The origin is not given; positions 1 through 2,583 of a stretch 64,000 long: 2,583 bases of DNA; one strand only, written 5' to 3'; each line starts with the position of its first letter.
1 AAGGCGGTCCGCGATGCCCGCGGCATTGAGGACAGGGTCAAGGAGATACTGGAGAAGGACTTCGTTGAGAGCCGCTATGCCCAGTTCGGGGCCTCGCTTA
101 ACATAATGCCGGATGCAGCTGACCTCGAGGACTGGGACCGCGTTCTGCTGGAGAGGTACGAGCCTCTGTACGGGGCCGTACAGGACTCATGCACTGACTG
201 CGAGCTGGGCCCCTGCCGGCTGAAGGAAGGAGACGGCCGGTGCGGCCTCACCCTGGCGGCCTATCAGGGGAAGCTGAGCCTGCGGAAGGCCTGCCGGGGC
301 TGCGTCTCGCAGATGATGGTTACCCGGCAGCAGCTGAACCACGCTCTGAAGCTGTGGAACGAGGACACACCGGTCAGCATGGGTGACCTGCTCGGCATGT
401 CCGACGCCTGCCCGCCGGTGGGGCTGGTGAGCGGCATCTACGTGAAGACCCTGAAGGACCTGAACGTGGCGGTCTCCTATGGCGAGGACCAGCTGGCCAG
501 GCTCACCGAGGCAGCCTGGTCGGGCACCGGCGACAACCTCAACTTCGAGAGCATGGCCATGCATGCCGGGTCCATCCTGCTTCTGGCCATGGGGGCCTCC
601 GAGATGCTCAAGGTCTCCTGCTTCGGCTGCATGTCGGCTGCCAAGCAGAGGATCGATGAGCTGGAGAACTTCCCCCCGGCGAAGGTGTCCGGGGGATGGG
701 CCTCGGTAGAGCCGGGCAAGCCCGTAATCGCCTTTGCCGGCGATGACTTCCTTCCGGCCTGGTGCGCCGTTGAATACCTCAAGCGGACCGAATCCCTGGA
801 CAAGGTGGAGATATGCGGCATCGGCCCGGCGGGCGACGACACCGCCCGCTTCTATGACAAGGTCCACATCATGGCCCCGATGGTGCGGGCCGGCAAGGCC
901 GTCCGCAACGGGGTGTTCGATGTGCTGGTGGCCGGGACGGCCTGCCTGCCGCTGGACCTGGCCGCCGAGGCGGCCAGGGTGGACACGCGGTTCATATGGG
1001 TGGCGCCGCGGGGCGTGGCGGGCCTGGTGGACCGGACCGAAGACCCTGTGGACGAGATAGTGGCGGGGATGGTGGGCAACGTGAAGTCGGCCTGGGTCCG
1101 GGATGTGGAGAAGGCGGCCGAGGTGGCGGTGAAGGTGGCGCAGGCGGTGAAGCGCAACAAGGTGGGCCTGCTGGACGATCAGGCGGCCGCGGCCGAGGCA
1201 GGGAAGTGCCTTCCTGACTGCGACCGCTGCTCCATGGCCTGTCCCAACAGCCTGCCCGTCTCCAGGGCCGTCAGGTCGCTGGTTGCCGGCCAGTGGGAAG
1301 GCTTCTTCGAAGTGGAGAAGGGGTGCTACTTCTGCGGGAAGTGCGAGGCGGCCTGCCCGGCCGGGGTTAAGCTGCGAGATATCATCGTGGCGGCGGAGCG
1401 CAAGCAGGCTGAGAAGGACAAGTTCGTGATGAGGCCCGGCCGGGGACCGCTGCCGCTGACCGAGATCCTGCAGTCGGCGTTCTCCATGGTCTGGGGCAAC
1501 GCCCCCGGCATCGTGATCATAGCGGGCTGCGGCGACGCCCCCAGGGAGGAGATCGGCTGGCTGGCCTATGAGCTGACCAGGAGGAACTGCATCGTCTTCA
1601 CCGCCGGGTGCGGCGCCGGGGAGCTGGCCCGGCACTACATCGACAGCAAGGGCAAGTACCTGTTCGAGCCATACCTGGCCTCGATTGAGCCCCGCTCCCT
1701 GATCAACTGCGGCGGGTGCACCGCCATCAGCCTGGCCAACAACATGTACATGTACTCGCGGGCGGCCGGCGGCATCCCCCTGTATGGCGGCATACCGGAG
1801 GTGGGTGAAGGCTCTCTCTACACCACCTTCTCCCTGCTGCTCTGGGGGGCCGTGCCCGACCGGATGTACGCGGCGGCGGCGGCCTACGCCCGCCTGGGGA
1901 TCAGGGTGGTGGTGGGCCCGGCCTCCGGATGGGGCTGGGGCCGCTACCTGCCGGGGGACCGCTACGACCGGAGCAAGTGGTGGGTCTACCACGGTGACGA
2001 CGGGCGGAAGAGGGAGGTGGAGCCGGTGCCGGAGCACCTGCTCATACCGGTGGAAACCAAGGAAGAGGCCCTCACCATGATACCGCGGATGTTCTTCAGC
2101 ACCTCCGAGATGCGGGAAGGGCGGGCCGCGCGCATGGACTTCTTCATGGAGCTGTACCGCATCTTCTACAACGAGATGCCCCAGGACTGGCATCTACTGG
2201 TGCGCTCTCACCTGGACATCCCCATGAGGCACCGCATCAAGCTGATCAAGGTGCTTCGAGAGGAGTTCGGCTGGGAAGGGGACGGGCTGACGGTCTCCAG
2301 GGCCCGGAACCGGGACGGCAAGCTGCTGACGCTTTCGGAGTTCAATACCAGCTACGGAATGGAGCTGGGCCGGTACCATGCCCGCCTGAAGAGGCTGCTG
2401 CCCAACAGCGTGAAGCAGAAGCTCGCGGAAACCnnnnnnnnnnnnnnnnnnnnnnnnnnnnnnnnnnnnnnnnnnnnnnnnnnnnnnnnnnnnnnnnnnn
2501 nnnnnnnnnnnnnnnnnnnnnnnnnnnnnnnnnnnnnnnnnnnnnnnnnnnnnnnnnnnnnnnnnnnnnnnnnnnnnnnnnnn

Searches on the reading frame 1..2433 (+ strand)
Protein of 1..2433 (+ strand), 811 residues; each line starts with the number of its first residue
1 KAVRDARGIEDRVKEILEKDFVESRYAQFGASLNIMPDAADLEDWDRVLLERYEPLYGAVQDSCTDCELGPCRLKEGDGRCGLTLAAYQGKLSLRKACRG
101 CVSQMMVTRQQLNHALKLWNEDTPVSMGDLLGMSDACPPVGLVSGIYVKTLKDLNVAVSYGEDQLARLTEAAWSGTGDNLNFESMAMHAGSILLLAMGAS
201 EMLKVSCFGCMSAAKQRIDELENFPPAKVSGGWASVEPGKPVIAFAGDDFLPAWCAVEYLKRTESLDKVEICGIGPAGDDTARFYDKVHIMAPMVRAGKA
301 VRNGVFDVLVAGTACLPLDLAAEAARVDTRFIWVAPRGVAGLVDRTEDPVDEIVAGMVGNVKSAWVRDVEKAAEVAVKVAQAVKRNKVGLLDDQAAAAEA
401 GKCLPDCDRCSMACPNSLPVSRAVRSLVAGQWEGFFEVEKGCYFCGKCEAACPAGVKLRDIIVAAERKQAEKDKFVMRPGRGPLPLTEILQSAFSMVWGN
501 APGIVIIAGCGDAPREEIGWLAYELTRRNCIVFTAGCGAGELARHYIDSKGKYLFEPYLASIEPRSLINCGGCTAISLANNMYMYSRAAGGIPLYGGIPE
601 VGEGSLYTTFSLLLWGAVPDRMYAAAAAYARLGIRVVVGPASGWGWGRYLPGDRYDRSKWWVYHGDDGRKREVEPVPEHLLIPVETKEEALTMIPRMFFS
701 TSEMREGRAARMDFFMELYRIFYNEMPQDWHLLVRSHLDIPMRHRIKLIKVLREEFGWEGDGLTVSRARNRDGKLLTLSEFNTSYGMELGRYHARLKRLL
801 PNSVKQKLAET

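Call 28: search_protein_families(library=pfam, proteins=[window:1-2433:+], max_evalue=0.00001)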
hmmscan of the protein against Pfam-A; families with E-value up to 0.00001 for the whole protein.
window:1-2433:+ (811 aa): 1 family
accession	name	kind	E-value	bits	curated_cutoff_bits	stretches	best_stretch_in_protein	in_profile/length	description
PF03063.25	Prismane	-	2.9e-14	53.1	27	1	151-550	129-405/513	Prismane/CO dehydrogenase family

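Call 56: search_protein_families(library=ncbifam, proteins=[window:1-2433:+], max_evalue=0.00001)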
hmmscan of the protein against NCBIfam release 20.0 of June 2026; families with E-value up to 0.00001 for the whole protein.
window:1-2433:+ (811 aa): 1 family
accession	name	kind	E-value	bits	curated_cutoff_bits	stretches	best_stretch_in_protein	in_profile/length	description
TIGR00314.1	cdhA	equivalog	1.3e-135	453.2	781.3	1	3-760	9-759/784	CO dehydrogenase/acetyl-CoA synthase complex subunit alpha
